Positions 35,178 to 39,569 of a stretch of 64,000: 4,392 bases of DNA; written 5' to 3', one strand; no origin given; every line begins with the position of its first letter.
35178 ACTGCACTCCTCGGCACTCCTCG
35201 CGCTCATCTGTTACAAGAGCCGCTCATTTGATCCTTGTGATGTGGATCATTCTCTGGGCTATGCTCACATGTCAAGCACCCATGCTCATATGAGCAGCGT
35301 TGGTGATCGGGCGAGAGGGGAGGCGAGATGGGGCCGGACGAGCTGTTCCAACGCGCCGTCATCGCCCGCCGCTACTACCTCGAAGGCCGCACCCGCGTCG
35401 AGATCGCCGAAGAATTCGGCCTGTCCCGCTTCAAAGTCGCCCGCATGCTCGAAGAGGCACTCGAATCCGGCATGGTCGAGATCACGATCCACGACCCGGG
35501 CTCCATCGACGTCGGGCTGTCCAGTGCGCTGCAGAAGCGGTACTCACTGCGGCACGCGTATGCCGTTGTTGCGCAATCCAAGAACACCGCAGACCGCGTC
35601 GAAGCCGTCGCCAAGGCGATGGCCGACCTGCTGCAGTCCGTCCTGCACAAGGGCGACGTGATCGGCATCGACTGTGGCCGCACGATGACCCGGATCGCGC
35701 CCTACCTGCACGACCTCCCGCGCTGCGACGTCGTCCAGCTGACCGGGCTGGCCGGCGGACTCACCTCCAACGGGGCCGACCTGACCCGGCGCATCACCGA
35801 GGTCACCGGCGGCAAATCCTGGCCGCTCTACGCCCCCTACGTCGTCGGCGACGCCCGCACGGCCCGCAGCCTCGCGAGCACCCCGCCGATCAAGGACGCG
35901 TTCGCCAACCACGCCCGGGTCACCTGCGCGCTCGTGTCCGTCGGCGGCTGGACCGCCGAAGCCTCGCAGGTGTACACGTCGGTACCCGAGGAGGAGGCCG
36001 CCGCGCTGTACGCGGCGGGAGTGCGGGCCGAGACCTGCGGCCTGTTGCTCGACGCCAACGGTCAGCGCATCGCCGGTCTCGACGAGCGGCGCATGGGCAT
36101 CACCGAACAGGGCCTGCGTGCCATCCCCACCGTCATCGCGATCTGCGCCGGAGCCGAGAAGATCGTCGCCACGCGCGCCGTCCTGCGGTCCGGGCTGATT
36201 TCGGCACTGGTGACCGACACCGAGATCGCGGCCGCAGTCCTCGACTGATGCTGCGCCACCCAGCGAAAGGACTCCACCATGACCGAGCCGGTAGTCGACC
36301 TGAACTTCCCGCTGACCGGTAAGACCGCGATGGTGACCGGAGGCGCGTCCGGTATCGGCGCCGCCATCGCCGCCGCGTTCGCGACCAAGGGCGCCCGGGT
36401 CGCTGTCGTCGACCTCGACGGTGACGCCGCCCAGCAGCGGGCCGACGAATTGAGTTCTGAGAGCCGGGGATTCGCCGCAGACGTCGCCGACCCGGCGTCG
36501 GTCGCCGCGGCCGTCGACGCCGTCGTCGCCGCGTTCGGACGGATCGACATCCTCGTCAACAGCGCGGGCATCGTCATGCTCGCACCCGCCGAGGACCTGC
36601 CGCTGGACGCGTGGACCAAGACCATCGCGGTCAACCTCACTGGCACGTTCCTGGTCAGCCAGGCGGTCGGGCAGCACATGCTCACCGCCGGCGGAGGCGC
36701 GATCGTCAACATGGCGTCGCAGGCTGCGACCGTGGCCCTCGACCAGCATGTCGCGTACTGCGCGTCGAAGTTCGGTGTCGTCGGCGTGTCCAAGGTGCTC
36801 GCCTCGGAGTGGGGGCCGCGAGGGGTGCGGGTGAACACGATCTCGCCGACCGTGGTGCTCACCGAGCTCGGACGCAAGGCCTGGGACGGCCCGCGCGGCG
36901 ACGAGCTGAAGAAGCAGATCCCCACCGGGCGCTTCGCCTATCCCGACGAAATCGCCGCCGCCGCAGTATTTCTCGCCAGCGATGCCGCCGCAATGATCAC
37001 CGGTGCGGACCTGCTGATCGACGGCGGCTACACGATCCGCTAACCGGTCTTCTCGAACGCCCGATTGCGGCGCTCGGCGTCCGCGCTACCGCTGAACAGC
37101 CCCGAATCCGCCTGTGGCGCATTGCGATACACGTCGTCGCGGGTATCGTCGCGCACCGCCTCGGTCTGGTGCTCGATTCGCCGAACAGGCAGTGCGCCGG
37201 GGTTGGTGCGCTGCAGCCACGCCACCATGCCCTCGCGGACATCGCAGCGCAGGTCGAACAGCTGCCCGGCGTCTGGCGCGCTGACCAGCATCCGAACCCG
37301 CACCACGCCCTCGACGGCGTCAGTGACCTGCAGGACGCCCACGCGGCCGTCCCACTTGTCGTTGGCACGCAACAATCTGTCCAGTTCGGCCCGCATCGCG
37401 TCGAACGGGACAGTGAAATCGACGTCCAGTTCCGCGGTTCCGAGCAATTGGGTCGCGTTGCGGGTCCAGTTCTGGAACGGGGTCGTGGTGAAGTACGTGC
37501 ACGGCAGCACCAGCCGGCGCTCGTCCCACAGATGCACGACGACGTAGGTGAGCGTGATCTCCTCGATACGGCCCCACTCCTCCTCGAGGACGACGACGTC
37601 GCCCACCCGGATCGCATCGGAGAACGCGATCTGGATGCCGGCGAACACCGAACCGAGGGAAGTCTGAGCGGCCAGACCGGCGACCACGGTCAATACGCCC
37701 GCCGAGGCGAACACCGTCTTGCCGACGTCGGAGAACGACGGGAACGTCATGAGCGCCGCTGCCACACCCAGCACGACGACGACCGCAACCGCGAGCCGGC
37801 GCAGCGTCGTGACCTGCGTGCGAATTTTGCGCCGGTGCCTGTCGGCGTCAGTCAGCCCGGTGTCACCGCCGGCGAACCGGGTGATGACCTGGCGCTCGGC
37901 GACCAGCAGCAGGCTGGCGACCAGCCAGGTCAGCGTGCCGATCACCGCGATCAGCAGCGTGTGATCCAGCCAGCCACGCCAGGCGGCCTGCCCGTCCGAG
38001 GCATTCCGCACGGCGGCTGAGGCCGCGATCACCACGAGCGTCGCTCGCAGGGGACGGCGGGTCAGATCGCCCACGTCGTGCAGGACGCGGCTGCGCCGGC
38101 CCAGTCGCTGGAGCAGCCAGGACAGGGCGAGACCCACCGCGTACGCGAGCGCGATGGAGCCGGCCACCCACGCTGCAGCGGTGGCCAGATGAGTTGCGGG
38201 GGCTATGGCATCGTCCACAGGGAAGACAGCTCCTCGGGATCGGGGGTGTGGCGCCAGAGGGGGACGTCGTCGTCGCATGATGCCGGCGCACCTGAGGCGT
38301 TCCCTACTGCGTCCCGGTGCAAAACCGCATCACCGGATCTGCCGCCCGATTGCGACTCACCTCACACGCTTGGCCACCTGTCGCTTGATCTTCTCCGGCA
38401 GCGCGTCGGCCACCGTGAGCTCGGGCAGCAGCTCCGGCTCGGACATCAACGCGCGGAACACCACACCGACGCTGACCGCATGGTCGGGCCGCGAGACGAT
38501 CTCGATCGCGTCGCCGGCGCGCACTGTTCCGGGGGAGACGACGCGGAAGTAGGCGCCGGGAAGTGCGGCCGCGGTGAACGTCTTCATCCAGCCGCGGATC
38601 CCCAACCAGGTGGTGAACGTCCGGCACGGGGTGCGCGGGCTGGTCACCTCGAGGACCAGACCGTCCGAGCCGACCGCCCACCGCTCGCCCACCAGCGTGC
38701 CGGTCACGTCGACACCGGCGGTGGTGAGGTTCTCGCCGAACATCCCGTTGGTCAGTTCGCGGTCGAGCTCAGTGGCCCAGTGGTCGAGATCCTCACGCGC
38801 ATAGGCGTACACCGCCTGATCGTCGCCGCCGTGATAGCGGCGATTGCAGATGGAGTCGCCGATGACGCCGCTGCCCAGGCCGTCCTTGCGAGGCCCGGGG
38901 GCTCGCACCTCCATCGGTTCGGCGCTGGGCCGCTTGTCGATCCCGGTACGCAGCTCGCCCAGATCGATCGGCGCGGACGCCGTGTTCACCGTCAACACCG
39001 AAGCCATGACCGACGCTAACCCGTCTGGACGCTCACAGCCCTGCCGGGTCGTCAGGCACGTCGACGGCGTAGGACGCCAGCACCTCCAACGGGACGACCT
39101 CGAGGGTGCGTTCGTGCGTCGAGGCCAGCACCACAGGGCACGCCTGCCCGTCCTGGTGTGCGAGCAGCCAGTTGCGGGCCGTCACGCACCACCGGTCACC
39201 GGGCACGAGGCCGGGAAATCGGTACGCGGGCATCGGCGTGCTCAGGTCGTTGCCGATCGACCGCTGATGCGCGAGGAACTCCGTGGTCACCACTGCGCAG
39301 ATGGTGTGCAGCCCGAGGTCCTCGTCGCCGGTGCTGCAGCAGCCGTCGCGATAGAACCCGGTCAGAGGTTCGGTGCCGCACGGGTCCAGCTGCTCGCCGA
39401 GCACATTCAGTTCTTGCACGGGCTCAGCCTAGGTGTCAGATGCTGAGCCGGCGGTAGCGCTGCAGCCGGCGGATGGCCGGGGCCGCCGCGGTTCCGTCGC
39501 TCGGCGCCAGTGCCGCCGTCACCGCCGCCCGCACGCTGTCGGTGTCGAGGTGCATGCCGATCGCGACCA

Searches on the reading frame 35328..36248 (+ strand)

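Call 41: search_protein_families(library=pfam, proteins=[window:35328-36248:+], max_evalue=0.001)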
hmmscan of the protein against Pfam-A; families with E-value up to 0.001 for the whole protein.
window:35328-36248:+ (306 aa): 4 families
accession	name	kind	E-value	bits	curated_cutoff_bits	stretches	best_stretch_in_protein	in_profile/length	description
PF04198.19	Sugar-bind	-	7.1e-47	160.2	27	1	63-305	8-256/257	Putative sugar-binding domain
PF00455.28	DeoRC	-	2.5e-05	24.7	31.8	0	96-136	7-47/160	DeoR C terminal sensor domain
PF04545.22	Sigma70_r4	-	2.9e-05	23.9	24.1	1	8-46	9-46/50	Sigma-70, region 4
PF13518.12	HTH_28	-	0.00099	19.6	25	0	15-39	7-31/52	Helix-turn-helix domain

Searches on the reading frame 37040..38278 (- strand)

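Call 34: search_protein_families(library=pfam, proteins=[window:37040-38278:-], max_evalue=0.001)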
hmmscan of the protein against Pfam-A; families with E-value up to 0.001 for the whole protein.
window:37040-38278:- (412 aa): 1 family
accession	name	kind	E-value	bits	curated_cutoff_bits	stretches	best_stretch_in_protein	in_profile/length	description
PF00924.24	MS_channel_2nd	-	7.7e-13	48.8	20.2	1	207-273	2-68/68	Mechanosensitive ion channel, beta-domain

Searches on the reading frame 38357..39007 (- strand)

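Call 34: search_protein_families(library=pfam, proteins=[window:38357-39007:-], max_evalue=0.001)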
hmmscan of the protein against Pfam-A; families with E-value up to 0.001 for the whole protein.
window:38357-39007:- (216 aa): 1 family
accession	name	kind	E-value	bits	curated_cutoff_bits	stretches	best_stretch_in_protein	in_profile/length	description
PF03473.23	MOSC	-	2.2e-35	121.7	22.7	1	56-169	2-120/120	MOSC domain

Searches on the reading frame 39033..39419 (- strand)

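Call 34: search_protein_families(library=pfam, proteins=[window:39033-39419:-], max_evalue=0.001)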
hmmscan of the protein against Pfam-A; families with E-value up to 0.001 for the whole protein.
window:39033-39419:- (128 aa): 1 family
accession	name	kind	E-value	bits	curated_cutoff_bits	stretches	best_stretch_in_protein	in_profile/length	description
PF09996.14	DUF2237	-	1.9e-50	170.1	25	1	5-118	2-115/115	Uncharacterized protein conserved in bacteria (DUF2237)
